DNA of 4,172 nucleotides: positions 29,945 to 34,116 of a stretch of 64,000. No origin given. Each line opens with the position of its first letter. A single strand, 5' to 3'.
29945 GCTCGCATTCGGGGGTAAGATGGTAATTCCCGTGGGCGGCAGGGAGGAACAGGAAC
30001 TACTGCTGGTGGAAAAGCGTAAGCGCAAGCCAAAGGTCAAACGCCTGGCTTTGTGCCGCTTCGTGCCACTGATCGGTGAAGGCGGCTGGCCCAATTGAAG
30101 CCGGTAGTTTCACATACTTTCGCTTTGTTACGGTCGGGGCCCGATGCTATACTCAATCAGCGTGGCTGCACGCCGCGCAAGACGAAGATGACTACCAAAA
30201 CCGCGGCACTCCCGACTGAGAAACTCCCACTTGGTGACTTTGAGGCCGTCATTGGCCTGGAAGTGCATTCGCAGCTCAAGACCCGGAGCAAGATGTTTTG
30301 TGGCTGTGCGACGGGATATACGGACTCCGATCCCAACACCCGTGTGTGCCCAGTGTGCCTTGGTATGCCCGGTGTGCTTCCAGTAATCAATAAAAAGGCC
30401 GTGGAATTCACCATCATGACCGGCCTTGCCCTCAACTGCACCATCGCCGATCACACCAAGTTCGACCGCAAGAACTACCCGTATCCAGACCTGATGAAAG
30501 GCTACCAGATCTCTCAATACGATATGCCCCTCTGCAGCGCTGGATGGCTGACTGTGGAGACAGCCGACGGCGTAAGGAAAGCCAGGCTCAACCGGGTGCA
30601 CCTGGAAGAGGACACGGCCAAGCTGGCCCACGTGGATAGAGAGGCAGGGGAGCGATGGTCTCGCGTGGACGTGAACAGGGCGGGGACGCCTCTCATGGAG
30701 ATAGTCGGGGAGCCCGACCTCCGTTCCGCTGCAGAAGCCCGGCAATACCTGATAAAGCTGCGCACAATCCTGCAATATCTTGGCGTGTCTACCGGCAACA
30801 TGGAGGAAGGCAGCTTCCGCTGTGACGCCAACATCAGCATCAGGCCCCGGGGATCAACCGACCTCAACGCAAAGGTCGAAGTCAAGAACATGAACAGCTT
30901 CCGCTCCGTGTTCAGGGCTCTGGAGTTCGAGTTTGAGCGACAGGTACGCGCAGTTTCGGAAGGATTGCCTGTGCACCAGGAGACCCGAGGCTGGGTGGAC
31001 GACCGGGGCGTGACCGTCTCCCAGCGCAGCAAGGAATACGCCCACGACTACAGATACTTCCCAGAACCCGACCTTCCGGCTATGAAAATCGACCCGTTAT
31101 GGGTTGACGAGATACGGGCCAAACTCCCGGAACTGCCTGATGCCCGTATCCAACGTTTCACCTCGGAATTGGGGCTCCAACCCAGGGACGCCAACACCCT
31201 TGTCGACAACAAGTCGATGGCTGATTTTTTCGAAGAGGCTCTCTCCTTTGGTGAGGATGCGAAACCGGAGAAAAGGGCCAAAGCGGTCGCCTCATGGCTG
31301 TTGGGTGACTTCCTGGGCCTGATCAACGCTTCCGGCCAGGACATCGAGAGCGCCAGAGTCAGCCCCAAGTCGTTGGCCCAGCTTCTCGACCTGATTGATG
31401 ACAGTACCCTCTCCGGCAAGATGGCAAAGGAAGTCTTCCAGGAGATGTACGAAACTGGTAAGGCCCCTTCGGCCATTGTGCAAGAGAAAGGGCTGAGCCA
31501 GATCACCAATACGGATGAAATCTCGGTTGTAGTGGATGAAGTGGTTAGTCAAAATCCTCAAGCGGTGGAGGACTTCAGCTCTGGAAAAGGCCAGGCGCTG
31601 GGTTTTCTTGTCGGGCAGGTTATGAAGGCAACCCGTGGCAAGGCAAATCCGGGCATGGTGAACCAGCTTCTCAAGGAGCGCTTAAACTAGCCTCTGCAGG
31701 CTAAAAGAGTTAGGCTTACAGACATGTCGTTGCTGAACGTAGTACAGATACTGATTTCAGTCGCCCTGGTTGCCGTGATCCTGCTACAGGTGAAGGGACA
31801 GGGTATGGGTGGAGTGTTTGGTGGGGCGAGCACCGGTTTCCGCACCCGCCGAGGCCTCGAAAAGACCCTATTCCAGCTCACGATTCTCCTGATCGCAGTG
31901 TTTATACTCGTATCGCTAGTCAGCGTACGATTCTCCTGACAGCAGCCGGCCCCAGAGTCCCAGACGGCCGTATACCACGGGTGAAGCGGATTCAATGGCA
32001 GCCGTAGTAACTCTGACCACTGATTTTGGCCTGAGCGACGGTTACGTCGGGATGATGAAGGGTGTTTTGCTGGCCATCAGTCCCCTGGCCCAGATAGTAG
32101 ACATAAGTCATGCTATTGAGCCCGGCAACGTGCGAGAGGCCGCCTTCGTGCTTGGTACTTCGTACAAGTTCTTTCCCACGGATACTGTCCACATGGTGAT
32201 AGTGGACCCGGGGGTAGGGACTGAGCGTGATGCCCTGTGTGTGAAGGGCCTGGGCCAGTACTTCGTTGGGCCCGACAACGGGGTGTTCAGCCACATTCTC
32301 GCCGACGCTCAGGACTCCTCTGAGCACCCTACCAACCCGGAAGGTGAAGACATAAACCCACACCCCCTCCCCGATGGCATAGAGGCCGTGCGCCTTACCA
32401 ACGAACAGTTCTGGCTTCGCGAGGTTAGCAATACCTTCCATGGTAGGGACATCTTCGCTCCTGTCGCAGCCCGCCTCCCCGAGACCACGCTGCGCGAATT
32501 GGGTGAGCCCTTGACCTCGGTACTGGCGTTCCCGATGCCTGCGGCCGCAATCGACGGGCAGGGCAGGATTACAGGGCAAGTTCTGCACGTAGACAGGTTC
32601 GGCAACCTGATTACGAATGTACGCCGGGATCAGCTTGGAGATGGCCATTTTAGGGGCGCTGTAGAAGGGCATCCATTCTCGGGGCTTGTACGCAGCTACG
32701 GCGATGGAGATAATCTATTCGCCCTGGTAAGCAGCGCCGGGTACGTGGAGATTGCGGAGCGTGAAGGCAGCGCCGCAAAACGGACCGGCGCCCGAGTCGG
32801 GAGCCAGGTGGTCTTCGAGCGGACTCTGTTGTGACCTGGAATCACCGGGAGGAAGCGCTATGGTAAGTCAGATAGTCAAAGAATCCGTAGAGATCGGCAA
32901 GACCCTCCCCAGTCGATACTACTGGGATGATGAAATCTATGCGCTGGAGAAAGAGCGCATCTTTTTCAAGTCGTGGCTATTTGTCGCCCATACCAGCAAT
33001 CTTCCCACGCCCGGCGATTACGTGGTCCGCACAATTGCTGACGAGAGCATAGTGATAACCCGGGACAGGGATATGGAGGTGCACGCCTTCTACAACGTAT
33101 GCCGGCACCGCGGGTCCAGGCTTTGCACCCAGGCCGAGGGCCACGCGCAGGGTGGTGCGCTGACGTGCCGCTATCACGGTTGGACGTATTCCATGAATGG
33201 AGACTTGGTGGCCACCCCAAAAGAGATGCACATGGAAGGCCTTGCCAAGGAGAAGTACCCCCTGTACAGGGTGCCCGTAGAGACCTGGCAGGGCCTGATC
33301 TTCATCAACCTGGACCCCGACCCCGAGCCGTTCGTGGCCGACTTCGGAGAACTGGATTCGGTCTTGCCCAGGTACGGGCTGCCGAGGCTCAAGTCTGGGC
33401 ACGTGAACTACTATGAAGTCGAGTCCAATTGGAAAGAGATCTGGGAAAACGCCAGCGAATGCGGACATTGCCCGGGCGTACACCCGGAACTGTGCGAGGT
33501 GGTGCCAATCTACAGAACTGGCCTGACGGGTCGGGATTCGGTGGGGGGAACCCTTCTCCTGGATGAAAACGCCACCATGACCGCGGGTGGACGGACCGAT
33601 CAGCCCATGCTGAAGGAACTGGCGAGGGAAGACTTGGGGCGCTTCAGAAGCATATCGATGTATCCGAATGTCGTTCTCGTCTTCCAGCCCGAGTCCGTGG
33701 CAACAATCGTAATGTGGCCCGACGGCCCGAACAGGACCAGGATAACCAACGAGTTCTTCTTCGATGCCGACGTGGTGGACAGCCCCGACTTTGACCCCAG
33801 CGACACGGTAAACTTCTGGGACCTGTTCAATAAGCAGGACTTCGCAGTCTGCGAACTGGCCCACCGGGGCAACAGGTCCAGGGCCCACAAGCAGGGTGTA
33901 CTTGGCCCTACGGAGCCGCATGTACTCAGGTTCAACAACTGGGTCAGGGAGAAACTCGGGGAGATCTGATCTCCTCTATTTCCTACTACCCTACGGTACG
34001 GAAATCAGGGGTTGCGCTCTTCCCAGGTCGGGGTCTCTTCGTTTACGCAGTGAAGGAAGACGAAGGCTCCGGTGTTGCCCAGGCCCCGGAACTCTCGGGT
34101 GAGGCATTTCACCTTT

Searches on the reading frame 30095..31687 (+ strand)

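Call 41: search_protein_families(library=pfam, proteins=[window:30095-31687:+], max_evalue=0.00001)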
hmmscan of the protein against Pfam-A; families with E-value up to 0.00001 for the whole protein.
window:30095-31687:+ (531 aa): 2 families
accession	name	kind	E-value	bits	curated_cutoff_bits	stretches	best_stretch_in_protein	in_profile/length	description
PF02934.20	GatB_N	-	9.5e-115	383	23.4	1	52-337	2-276/277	GatB/GatE catalytic domain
PF02637.23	GatB_Yqey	-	1.4e-51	174.7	27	1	377-530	1-148/148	GatB domain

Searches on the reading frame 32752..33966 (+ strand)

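Call 42: search_protein_families(library=pfam, proteins=[window:32752-33966:+], max_evalue=0.00001)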
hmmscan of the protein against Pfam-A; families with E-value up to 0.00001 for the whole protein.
window:32752-33966:+ (405 aa): 2 families
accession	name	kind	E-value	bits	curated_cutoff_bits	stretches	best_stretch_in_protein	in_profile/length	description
PF00848.25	Ring_hydroxyl_A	-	5.2e-36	124.9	24.9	1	212-403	3-207/208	Ring hydroxylating alpha subunit (catalytic domain)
PF00355.32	Rieske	-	8.9e-20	70.8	20.3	1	74-158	1-81/88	Rieske [2Fe-2S] domain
